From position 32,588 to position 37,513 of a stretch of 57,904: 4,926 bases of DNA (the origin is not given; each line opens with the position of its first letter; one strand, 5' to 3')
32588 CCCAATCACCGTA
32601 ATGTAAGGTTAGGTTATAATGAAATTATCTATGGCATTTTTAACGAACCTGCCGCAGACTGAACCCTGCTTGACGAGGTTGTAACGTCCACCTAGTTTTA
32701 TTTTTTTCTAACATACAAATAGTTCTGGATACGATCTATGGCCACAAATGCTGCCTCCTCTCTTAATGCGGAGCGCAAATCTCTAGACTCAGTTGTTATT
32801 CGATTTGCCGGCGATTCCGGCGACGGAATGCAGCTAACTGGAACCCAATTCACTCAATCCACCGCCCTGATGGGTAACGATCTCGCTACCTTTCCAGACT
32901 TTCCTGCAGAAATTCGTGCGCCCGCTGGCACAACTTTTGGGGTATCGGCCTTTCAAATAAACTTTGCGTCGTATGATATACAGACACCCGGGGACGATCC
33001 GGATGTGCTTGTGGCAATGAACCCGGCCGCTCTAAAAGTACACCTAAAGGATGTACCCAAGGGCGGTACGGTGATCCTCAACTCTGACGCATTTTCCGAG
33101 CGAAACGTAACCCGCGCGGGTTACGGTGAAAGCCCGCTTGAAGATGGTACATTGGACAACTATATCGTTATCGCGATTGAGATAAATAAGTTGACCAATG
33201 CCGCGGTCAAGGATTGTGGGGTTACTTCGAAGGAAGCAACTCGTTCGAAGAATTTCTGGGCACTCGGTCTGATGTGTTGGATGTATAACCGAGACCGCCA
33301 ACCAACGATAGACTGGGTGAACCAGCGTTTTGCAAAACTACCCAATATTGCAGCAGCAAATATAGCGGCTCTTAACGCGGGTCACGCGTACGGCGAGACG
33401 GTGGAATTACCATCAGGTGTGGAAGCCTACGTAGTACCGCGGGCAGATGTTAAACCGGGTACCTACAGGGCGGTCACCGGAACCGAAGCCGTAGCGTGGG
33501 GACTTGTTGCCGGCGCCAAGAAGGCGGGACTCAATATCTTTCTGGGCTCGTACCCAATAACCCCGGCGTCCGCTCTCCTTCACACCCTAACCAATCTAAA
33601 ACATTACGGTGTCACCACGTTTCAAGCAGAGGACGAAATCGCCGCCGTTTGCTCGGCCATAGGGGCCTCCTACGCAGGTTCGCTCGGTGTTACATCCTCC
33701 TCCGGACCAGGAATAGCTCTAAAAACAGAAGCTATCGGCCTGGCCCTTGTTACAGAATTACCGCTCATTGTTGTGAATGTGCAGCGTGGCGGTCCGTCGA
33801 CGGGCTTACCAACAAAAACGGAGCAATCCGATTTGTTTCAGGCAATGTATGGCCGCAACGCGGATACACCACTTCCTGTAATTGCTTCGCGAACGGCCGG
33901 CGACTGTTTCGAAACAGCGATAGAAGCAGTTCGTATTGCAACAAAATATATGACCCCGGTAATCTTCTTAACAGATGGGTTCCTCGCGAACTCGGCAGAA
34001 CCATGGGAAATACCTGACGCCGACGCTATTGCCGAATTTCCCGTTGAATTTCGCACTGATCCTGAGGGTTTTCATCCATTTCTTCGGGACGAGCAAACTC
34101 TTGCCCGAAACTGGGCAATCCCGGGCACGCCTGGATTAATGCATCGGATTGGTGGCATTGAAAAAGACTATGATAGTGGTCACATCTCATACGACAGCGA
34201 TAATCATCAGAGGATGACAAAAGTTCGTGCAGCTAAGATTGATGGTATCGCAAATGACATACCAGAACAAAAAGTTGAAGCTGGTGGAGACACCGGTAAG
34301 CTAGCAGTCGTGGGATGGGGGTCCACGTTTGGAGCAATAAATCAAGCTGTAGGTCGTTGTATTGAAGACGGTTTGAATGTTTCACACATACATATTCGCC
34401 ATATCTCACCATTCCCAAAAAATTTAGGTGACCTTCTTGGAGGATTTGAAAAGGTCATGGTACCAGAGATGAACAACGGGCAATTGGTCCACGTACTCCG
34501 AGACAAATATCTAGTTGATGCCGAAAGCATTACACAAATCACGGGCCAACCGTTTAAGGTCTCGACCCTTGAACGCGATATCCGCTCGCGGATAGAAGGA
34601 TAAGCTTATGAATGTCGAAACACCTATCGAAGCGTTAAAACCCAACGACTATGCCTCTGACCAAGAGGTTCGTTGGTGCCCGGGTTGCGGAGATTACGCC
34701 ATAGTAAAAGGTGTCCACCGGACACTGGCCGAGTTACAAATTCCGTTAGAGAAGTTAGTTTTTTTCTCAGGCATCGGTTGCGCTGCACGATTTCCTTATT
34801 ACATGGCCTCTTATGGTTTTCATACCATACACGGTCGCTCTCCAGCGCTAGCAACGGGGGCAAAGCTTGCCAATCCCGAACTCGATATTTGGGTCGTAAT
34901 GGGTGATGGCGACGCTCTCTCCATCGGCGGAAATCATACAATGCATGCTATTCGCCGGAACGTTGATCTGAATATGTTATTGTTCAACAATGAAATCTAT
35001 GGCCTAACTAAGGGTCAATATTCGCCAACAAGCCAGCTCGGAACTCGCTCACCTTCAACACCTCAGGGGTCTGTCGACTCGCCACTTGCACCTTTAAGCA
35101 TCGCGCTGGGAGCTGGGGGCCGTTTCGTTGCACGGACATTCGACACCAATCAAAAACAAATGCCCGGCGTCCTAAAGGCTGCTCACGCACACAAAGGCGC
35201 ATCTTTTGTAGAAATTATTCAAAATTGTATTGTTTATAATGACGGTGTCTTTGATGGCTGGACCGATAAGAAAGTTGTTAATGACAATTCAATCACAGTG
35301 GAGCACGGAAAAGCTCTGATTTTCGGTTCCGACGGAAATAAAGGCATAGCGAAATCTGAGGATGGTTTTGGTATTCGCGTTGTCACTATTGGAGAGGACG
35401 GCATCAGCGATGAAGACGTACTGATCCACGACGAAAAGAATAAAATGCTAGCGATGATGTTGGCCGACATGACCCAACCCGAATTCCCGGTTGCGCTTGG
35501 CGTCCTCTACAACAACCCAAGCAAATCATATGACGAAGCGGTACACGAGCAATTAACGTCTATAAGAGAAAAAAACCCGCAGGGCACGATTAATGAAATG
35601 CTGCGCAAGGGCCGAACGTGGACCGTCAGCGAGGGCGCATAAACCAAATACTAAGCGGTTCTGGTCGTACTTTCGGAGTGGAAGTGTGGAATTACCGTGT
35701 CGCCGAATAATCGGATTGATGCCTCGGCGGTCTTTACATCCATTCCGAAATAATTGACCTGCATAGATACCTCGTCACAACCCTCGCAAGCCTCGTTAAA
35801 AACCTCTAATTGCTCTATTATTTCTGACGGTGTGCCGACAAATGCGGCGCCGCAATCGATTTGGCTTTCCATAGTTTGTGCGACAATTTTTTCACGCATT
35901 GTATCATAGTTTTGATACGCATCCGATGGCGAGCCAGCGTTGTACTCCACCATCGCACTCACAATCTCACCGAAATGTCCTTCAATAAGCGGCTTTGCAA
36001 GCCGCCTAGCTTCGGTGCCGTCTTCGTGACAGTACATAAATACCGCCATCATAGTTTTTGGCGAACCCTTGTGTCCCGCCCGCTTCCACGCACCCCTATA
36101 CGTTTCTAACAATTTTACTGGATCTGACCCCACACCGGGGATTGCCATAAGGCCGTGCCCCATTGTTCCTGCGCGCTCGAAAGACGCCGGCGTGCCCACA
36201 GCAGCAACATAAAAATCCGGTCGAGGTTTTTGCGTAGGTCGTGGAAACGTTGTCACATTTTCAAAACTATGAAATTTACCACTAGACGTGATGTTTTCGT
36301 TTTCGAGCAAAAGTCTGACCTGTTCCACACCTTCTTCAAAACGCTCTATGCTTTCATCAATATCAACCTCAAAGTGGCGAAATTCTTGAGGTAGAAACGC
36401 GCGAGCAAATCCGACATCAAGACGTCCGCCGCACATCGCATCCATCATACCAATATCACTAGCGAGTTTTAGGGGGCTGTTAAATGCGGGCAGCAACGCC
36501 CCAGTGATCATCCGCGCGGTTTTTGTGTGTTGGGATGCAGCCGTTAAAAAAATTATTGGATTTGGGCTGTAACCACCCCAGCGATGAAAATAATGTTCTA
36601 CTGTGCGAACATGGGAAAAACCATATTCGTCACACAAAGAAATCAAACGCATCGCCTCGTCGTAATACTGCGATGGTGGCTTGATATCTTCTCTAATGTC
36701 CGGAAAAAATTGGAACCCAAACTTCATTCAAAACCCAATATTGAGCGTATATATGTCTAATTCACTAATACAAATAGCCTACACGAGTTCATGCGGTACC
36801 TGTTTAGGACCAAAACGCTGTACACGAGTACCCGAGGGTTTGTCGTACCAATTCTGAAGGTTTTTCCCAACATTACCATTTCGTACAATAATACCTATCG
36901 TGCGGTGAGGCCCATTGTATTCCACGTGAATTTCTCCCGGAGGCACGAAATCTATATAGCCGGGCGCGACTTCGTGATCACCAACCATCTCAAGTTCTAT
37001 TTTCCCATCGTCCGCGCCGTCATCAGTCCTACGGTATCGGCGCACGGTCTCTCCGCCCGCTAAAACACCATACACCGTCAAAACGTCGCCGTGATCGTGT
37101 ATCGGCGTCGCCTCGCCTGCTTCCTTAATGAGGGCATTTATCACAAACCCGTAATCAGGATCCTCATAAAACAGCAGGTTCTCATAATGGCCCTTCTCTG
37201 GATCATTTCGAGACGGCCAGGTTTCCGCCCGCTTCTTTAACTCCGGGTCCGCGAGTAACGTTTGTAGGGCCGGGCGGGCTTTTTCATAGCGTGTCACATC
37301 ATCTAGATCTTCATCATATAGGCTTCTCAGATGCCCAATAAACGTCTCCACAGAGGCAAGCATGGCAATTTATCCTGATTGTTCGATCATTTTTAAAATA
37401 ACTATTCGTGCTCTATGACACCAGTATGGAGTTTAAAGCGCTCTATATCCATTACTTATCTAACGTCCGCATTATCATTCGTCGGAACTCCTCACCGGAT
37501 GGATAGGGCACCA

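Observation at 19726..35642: Anaerobe-style, ferredoxin-dependent N-heterocycle (nicotinate-type) catabolic module surrounded by conserved unknowns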

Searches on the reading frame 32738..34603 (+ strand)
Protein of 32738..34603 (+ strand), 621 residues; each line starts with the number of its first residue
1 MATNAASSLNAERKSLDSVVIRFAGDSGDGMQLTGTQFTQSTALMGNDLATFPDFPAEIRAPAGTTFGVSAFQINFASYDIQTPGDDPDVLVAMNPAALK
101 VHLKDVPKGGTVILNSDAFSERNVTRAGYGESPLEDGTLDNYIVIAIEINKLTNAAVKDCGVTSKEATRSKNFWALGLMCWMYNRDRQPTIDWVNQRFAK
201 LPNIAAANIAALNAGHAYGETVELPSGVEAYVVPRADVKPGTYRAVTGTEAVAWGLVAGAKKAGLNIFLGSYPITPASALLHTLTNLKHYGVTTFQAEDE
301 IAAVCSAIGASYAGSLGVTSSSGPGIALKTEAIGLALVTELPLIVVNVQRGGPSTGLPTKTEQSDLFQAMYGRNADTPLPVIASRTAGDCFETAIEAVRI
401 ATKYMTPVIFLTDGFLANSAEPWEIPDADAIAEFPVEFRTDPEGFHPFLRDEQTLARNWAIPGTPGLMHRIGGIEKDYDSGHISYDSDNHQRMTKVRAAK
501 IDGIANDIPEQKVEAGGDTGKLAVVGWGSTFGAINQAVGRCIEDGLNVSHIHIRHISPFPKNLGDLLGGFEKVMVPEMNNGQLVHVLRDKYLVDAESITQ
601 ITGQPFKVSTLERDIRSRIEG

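Call 10: search_protein_families(library=pfam, proteins=[window:32738-34603:+])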
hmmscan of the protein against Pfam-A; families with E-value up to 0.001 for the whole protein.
window:32738-34603:+ (621 aa): 3 families
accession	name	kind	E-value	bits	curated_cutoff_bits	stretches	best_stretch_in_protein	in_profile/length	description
PF01855.24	POR_N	-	5.2e-53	180.6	27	1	259-476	2-218/231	Pyruvate flavodoxin/ferredoxin oxidoreductase, thiamine diP-bdg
PF01558.24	POR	-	1e-23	84.8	27.4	1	28-216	2-172/173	Pyruvate ferredoxin/flavodoxin oxidoreductase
PF17147.9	PFOR_II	-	1.1e-06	29.4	27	1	522-590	3-77/102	Pyruvate:ferredoxin oxidoreductase core domain II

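Call 71: search_protein_families(library=ncbifam, proteins=[window:32738-34603:+], max_evalue=0.00001)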
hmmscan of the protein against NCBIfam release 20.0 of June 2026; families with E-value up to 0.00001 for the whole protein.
window:32738-34603:+ (621 aa): 10 families
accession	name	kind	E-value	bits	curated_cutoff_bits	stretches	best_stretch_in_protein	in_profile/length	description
TIGR03710.1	OAFO_sf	subfamily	1.6e-194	647.6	482.75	1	19-614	2-560/561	2-oxoacid:acceptor oxidoreductase subunit alpha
NF006412.0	PRK08659.1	equivalog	5e-73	246.5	411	1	247-617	9-375/378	2-oxoacid:acceptor oxidoreductase subunit alpha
NF041170.1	Oxoac_fdxalpha_Archa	equivalog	1.2e-72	245.2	800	1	144-619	142-623/636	2-oxoacid:ferredoxin oxidoreductase subunit alpha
NF007206.0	PRK09627.1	equivalog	2.9e-57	194.3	579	1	258-613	13-370/375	2-oxoglutarate synthase subunit alpha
NF005507.0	PRK07119.1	subfamily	5e-43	147.3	399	1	246-605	7-335/352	3-methyl-2-oxobutanoate dehydrogenase subunit VorB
NF040682.1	PorA_Arch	equivalog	1.7e-14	53.6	550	1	244-439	4-194/387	pyruvate synthase subunit PorA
NF045764.1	PhenlGlyoxDHPadG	equivalog_domain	7.7e-12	44.4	700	1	247-562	6-310/398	NADH-dependent phenylglyoxylate dehydrogenase subunit alpha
NF006232.0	PRK08366.1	equivalog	1.9e-11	43.2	646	1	260-351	20-113/394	2-ketoisovalerate ferredoxin oxidoreductase subunit alpha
NF007201.0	PRK09622.1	equivalog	8.5e-10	38.1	590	1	269-419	31-180/405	2-oxoacid:ferredoxin oxidoreductase subunit alpha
NF006233.0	PRK08367.1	equivalog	3.1e-07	29.6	625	1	247-440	8-196/394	pyruvate ferredoxin oxidoreductase subunit alpha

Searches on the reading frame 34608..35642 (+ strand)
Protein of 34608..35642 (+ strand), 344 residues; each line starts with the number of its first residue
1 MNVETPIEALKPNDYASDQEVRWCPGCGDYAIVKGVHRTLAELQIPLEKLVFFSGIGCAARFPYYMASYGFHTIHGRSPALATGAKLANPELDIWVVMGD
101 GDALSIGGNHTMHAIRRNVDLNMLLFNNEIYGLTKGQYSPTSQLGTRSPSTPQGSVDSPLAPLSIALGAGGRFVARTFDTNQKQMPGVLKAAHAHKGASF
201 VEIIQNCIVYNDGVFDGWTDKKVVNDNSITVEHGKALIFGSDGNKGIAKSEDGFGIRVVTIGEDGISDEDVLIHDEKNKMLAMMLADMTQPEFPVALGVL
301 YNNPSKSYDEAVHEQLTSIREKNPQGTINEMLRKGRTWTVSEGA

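Call 10: search_protein_families(library=pfam, proteins=[window:34608-35642:+])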
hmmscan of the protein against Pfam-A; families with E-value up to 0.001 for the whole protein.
window:34608-35642:+ (344 aa): 1 family
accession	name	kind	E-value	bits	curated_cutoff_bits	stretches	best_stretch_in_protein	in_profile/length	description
PF02775.26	TPP_enzyme_C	-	9.2e-29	100.6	21.9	1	58-203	4-151/151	Thiamine pyrophosphate enzyme, C-terminal TPP binding domain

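Call 71: search_protein_families(library=ncbifam, proteins=[window:34608-35642:+], max_evalue=0.00001)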
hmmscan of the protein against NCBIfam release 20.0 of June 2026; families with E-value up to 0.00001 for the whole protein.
window:34608-35642:+ (344 aa): 9 families
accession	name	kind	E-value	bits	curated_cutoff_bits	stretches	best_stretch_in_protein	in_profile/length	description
TIGR02177.1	PorB_KorB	subfamily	3.5e-75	253.2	261.9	1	22-223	2-203/286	2-oxoacid:acceptor oxidoreductase, beta subunit, pyruvate/2-ketoisovalerate family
NF008820.0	PRK11866.1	equivalog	5.6e-71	239.3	402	1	9-213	3-207/287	2-oxoacid ferredoxin oxidoreductase subunit beta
NF041171.1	Oxoac_fdxbeta_Archa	equivalog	3.9e-70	236.5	423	1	21-224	3-206/296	2-oxoacid:ferredoxin oxidoreductase subunit beta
NF008821.0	PRK11869.1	equivalog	1.6e-63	214.2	438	1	16-212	9-205/286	2-oxoacid ferredoxin oxidoreductase subunit beta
NF007207.0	PRK09628.1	equivalog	5.9e-56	190.1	364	1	21-209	16-204/277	2-oxoglutarate ferredoxin oxidoreductase subunit beta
TIGR03336.1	IOR_alpha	equivalog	3.3e-08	32.3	650.9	1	23-226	358-550/595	indolepyruvate ferredoxin oxidoreductase subunit alpha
NF008819.1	PRK11865.1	equivalog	4.7e-07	29.3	405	1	22-208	19-213/300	pyruvate synthase subunit PorB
TIGR02176.1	pyruv_ox_red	equivalog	3.6e-06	25.1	911.35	1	94-218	956-1079/1167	pyruvate:ferredoxin (flavodoxin) oxidoreductase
NF045792.1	OxalOxredbeta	equivalog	9.3e-06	24.9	590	0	86-156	96-166/311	oxalate oxidoreductase subunit beta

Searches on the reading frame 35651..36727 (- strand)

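Call 10: search_protein_families(library=pfam, proteins=[window:35651-36727:-])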
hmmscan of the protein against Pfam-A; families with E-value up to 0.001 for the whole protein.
window:35651-36727:- (358 aa): 1 family
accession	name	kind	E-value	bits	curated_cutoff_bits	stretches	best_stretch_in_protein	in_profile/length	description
PF00296.26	Bac_luciferase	-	5.6e-51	174.2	27.9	1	1-312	1-309/314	Luciferase-like monooxygenase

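Call 71: search_protein_families(library=ncbifam, proteins=[window:35651-36727:-], max_evalue=0.00001)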
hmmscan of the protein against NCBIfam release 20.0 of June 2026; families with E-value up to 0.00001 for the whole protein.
window:35651-36727:- (358 aa): 19 families
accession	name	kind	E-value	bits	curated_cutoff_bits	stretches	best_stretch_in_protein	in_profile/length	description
TIGR04020.1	seco_metab_LLM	subfamily_domain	1.3e-32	113.2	244.45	1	6-336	4-332/341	MupA/Atu3671 family FMN-dependent luciferase-like monooxygenase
TIGR03619.1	F420_Rv2161c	subfamily_domain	7.3e-26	91.2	166.9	1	36-229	11-217/247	TIGR03619 family F420-dependent LLM class oxidoreductase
TIGR03858.1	LLM_2I7G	subfamily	3.8e-23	82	462.25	1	19-348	22-335/337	Atu2307/SP_0267 family LLM class monooxygenase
TIGR03558.1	oxido_grp_1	subfamily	9.4e-23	80.9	166.95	1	22-332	19-315/325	MsnO8 family LLM class oxidoreductase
TIGR04027.1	LLM_KPN_01858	hypoth_equivalog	2.6e-22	79.2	412.9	1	7-348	5-324/326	putative FMN-dependent luciferase-like monooxygenase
TIGR03560.1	F420_Rv1855c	subfamily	1.1e-17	64.6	231.4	1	18-179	8-177/227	TIGR03560 family F420-dependent LLM class oxidoreductase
TIGR04036.1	LLM_CE1758_fam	subfamily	4e-17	62.1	479.1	1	29-352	34-334/355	CE1758 family FMN-dependent luciferase-like monooxygenase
NF052254.1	luciferase_Alph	exception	6.8e-15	55.1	600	1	17-351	12-352/354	luciferase subunit alpha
TIGR03621.1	F420_MSMEG_2516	subfamily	1.6e-14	53.7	213.15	1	54-179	39-160/295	TIGR03621 family F420-dependent LLM class oxidoreductase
TIGR04021.1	LLM_DMSO2_sfnG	equivalog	4.9e-14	52.4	382.95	1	22-348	27-344/350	dimethylsulfone monooxygenase SfnG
TIGR03571.1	lucif_BA3436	subfamily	1e-12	48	303.9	1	22-223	30-232/304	TIGR03571 family LLM class oxidoreductase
NF002619.0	PRK02271.1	equivalog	1.6e-12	47.4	276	1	18-248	9-230/329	5,10-methylenetetrahydromethanopterin reductase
TIGR03555.1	F420_mer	equivalog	2.3e-10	40.4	348.7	1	18-222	7-202/325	5,10-methylenetetrahydromethanopterin reductase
TIGR03557.1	F420_G6P_family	subfamily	1.7e-09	37.2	210.4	1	29-322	19-292/316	TIGR03557 family F420-dependent LLM class oxidoreductase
NF052255.1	luciferase_Beta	exception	2.3e-08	33.5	500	1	1-177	1-177/325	luciferase subunit beta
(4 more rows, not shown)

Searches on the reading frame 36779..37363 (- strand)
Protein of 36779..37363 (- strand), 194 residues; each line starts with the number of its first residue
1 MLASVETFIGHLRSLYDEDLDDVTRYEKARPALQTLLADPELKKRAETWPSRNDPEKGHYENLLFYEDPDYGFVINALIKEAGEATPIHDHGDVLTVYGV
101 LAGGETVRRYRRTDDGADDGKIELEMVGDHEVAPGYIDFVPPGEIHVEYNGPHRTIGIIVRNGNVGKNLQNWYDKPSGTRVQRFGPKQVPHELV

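Call 10: search_protein_families(library=pfam, proteins=[window:36779-37363:-])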
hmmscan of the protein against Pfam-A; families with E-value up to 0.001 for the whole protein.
window:36779-37363:- (194 aa): 0 families

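Call 71: search_protein_families(library=ncbifam, proteins=[window:36779-37363:-], max_evalue=0.00001)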
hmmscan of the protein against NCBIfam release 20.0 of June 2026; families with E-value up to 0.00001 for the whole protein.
window:36779-37363:- (194 aa): 0 families

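Call 82: search_protein_families(library=pfam, proteins=[window:36779-37363:-], max_evalue=0.1)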
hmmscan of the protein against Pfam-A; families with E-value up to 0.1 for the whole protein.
window:36779-37363:- (194 aa): 1 family
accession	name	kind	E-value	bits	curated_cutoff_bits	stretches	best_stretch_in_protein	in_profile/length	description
PF24008.1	DUF7322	-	0.035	14.1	27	1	90-112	39-61/61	Domain of unknown function (DUF7322)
